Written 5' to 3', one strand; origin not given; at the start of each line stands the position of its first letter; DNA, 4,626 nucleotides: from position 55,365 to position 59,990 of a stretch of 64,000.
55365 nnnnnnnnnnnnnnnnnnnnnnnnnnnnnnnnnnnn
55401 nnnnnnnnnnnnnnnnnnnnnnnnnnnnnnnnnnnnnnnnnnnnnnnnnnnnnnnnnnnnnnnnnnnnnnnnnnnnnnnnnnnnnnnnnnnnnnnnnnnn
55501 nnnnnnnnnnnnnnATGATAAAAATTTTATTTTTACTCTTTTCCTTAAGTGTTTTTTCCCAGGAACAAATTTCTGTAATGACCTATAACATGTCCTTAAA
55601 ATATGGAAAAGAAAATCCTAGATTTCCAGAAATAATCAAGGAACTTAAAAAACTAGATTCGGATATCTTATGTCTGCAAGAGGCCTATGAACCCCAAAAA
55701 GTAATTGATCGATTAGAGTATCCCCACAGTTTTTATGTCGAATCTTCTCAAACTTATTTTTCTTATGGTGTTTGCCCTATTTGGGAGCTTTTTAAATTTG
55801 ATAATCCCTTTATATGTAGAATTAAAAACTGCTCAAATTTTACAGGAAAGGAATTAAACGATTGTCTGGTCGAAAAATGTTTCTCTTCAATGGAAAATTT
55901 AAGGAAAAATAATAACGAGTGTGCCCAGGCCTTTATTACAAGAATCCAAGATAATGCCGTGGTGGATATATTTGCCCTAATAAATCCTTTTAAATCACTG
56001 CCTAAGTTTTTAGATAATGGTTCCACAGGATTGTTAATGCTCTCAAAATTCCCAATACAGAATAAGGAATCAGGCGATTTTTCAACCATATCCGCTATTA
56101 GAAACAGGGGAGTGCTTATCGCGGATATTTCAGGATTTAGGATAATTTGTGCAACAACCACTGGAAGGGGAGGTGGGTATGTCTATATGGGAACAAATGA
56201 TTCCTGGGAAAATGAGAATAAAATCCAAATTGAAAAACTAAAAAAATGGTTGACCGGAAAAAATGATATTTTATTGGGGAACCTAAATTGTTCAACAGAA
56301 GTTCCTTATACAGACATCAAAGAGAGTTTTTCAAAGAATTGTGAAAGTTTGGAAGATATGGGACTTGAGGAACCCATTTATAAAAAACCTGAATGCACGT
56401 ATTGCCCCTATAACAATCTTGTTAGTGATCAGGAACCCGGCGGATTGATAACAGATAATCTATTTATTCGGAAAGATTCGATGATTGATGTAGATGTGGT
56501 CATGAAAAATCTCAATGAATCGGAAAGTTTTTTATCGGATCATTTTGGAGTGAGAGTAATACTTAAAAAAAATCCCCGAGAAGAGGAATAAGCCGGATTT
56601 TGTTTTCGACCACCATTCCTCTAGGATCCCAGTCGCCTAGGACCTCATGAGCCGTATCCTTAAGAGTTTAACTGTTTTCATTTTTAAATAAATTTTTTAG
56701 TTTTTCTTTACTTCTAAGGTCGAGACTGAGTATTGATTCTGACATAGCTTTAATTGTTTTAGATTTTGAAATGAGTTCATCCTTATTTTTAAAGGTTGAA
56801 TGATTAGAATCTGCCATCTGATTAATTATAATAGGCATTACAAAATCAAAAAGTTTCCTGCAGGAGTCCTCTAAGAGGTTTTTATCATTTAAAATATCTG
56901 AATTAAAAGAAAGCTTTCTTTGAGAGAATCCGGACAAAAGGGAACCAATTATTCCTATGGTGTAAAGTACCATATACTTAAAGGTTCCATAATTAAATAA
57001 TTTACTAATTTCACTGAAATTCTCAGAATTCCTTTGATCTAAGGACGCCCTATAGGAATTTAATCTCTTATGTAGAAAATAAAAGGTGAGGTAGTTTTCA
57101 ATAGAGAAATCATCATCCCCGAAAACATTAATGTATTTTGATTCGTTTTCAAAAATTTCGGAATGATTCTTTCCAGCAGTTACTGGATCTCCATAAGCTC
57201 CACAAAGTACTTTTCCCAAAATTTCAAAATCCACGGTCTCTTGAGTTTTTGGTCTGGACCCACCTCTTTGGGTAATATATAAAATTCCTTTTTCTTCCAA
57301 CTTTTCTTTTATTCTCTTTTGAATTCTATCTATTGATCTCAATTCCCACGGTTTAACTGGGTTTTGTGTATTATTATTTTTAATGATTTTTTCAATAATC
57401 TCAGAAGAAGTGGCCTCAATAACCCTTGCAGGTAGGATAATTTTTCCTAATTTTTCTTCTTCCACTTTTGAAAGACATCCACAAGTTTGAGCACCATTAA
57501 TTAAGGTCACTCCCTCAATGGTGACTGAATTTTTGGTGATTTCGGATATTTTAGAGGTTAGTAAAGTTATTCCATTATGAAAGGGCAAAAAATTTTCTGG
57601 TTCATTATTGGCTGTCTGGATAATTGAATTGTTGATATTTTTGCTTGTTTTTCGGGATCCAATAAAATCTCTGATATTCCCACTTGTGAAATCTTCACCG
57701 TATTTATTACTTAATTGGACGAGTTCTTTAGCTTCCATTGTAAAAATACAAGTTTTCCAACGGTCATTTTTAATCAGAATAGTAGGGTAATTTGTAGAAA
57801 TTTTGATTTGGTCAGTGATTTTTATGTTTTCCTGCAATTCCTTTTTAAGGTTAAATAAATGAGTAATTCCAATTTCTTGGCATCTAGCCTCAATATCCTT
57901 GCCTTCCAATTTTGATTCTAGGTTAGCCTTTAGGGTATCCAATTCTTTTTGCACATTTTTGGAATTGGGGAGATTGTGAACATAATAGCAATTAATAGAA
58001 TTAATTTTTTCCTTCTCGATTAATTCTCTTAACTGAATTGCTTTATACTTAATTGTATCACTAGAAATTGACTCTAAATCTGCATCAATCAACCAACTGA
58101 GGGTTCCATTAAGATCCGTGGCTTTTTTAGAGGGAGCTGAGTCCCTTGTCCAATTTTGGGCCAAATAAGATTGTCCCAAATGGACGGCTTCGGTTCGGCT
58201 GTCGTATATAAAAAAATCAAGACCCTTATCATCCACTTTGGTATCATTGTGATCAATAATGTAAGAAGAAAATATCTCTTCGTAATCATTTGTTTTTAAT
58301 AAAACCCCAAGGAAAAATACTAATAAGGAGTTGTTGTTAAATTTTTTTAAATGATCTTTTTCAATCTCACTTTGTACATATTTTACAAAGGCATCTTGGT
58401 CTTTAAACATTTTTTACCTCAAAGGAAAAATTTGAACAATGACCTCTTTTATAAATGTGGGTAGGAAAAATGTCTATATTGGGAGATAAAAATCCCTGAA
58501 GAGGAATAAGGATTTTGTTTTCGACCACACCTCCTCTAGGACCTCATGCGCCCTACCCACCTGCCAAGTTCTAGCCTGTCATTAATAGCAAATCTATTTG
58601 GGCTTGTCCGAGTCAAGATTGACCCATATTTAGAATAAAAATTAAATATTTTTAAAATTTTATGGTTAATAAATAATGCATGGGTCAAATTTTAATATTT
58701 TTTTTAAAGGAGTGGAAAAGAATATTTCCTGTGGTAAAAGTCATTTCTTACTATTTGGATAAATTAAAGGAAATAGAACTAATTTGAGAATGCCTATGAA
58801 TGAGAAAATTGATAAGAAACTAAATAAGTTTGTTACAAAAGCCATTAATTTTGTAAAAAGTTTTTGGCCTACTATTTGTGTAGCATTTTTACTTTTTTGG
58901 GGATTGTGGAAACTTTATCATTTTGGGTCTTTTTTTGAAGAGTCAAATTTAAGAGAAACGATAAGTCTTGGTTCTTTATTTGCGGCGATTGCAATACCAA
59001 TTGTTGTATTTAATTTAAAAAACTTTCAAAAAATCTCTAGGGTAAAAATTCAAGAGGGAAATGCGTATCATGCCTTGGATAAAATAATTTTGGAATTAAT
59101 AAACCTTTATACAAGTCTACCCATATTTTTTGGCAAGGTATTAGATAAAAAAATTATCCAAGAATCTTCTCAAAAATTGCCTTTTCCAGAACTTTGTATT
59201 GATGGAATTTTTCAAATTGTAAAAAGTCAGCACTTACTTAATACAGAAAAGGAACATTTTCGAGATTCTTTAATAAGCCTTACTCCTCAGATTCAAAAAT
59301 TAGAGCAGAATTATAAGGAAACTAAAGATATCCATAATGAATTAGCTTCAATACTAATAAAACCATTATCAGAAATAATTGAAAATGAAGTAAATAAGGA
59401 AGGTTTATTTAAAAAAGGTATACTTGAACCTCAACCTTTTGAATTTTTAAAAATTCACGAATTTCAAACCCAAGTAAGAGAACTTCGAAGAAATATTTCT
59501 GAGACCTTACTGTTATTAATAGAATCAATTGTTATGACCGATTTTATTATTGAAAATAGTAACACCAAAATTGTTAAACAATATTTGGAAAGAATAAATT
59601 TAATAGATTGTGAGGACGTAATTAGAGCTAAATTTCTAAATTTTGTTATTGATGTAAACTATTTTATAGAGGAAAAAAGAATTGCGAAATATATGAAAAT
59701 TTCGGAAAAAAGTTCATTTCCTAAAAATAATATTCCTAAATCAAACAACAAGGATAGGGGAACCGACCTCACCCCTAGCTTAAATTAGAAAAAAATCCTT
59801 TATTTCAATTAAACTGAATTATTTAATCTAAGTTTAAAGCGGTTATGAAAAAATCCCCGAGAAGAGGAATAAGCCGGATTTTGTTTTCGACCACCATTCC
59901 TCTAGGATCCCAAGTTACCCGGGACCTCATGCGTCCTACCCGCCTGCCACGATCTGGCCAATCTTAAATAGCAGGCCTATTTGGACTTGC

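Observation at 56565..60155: rnpB used as an integration hot spot: intact RNase P RNA gene plus two displaced copies of its 3' end delimiting two integrase-less islets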

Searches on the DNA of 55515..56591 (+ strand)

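Call 15: search_rna_families(sources=[L001, L002, L003, L004], threshold=gathering)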
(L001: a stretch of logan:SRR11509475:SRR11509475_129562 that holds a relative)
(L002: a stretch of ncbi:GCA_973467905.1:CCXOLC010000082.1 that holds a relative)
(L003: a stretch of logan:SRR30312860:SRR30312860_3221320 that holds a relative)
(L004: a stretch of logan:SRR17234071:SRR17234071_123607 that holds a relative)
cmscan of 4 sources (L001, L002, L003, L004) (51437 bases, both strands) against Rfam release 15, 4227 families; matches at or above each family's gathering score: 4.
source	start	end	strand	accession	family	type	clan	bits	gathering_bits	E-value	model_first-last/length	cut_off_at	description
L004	2415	2712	-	RF00010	RNaseP_bact_a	Gene; ribozyme;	CL00002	228.4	100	5.4e-73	1-367/367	no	Bacterial RNase P class A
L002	12583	12881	-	RF00010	RNaseP_bact_a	Gene; ribozyme;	CL00002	224.2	100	1.5e-71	1-367/367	no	Bacterial RNase P class A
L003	2711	3009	-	RF00010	RNaseP_bact_a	Gene; ribozyme;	CL00002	224.2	100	1.5e-71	1-367/367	no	Bacterial RNase P class A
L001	8016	8314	-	RF00010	RNaseP_bact_a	Gene; ribozyme;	CL00002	222.6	100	5e-71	1-367/367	no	Bacterial RNase P class A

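Call 37: search_rna_families(sources=[L008, L009, L010], threshold=gathering)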
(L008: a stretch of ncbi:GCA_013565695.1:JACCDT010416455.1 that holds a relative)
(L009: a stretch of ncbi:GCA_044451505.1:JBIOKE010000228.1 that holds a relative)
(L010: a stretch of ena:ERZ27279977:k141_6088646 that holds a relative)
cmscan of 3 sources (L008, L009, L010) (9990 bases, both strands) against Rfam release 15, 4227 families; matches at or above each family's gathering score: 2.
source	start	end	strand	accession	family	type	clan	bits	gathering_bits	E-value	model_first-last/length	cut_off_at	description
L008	1307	1604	-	RF00010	RNaseP_bact_a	Gene; ribozyme;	CL00002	229.4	100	4.7e-74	1-367/367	no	Bacterial RNase P class A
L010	2119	2416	-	RF00010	RNaseP_bact_a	Gene; ribozyme;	CL00002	229.4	100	4.7e-74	1-367/367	no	Bacterial RNase P class A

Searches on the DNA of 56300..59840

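Call 52: search_rna_families(source=window, start=56300, end=59840, threshold=evalue, max_evalue=10, show_alignments=3)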
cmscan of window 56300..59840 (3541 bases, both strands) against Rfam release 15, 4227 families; matches with E-value up to 10: 8.
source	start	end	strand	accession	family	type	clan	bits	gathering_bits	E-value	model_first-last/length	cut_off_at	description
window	56573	56717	-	RF00010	RNaseP_bact_a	Gene; ribozyme;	CL00002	34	100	2.9e-08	1-367/367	no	Bacterial RNase P class A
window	57619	57711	-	RF00537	snoMe28S-Am2634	Gene; snRNA; snoRNA; CD-box;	-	22.3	50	2.2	1-97/97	no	Small nucleolar RNA Me28S-Am2634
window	56984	57015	-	RF01379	CRISPR-DR66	Gene; CRISPR;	CL00014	19.1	45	7.1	1-37/37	no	CRISPR RNA direct repeat element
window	56874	56923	+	RF02925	6A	Gene; sRNA;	-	17.9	41.2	9.6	1-52/52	no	6A RNA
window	58911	58988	+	RF04329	snoMe18S-C1367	Gene; snRNA; snoRNA; CD-box;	-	17.8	101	7.8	1-110/110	no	Drosophila C/D box small nucleolar RNA snoMe18S-C1367 family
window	57088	57120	-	RF00276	SNORD52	Gene; snRNA; snoRNA; CD-box;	CL00063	16.9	45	5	1-67/67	no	Small nucleolar RNA SNORD52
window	56381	56466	+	RF01194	sn2903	Gene; snRNA; snoRNA; CD-box;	CL00066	16.3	50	5.2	1-91/91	no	Small nucleolar RNA sn2903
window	59028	59091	-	RF02784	SorX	Gene; sRNA;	-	14.3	46.6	7.7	1-73/73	no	Singlet oxygen resistance RNA X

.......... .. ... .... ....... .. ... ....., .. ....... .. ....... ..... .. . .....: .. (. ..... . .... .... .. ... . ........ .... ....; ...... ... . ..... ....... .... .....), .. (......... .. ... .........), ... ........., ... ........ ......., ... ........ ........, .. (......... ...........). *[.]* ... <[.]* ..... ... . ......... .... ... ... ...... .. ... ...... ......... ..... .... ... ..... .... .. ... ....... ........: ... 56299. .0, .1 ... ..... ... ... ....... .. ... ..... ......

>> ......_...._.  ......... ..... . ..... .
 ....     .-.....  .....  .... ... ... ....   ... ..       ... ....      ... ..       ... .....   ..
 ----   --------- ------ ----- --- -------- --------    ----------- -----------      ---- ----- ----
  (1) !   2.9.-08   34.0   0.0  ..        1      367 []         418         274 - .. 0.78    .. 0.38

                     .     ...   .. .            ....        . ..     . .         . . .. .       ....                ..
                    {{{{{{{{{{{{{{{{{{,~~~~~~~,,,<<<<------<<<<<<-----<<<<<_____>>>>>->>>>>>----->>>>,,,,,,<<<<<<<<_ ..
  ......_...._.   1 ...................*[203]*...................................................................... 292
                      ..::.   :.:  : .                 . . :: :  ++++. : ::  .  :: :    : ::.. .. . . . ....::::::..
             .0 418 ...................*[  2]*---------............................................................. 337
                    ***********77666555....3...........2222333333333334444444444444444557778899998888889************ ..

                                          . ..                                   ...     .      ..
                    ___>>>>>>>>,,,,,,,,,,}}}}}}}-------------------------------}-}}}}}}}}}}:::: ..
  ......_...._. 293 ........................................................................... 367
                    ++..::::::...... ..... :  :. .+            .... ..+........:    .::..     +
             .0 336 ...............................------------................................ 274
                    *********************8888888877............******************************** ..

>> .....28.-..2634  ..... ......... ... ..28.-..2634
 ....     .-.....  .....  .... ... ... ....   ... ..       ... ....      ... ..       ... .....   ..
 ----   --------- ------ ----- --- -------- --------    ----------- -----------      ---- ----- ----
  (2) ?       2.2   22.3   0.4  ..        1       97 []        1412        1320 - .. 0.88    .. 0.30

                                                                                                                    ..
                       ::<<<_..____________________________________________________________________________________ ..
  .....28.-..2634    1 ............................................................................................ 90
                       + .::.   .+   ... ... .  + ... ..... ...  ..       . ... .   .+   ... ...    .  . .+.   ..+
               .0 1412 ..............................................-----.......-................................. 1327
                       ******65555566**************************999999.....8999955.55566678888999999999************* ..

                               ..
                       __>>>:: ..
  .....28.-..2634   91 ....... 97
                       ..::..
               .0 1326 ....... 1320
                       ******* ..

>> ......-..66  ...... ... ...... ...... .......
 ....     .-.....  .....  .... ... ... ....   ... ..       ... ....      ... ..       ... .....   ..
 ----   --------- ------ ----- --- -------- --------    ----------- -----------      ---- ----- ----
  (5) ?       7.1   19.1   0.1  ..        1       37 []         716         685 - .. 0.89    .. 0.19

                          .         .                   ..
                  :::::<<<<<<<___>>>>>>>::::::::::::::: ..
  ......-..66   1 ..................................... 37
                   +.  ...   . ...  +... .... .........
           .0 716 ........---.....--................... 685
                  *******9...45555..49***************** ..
